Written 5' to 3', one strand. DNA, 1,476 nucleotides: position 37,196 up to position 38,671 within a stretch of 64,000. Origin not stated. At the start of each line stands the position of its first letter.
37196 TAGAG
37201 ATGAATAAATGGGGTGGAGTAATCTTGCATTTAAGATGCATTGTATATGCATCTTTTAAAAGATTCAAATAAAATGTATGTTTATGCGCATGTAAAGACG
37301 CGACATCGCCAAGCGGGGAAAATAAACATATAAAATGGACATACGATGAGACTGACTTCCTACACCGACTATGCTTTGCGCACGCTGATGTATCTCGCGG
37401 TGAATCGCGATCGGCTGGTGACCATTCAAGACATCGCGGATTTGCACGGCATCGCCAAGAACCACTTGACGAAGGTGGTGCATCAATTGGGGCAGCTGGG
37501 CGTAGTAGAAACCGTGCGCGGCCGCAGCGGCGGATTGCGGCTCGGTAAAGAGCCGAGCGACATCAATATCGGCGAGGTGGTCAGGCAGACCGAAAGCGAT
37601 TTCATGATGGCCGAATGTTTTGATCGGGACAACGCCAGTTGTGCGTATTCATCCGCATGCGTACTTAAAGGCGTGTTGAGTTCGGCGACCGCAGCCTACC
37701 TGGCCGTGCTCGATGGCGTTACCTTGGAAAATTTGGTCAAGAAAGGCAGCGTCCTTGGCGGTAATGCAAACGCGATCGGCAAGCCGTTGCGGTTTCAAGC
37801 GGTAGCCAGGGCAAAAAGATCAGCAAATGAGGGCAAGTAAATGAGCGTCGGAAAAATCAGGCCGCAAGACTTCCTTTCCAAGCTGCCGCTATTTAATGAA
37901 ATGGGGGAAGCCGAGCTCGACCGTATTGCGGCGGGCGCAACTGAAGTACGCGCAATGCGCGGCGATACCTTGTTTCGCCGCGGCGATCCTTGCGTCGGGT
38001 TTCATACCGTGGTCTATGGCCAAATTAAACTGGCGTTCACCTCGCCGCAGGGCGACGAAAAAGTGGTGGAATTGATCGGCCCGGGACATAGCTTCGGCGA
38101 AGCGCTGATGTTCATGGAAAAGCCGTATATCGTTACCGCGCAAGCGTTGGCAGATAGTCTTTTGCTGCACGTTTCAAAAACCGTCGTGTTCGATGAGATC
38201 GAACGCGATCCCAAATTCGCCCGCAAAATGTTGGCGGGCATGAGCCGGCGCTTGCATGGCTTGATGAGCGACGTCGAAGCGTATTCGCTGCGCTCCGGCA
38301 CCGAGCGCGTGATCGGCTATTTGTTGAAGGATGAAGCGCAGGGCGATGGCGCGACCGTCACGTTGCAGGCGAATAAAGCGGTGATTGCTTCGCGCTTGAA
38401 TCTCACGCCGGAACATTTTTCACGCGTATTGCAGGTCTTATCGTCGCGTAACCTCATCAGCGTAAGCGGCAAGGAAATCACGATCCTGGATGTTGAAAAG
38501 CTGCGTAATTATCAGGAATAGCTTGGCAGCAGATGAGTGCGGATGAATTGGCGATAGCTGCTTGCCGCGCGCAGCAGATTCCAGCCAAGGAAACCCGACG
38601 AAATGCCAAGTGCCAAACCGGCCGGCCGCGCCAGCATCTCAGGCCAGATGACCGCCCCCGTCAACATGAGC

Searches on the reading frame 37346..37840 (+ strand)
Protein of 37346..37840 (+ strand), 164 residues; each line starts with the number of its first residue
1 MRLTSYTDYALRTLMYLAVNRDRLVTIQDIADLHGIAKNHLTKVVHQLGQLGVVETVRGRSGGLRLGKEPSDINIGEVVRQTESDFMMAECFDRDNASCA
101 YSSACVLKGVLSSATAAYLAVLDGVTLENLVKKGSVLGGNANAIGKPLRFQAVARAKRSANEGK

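Call 8: search_protein_families(library=pfam, proteins=[window:37346-37840:+], max_evalue=0.01)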
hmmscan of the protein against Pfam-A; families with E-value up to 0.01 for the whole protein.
window:37346-37840:+ (164 aa): 3 families
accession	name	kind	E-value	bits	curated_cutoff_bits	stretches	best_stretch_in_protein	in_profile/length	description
PF02082.26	Rrf2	-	1.3e-37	129.4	30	1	3-132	1-131/132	Iron-dependent Transcriptional regulator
PF12802.13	MarR_2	-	0.00033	21.2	27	1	10-59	7-55/61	MarR family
PF13545.12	HTH_Crp_2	-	0.0019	18.6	27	1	24-60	21-57/70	Crp-like helix-turn-helix domain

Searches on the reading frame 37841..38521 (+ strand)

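Call 8: search_protein_families(library=pfam, proteins=[window:37841-38521:+], max_evalue=0.01)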
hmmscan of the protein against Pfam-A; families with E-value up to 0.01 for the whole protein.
window:37841-38521:+ (226 aa): 2 families
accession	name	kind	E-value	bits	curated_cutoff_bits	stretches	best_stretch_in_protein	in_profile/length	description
PF00027.35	cNMP_binding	-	4.8e-19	68.5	27.5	1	37-122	3-88/89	Cyclic nucleotide-binding domain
PF13545.12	HTH_Crp_2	-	2.4e-15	56.7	27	1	155-224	1-70/70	Crp-like helix-turn-helix domain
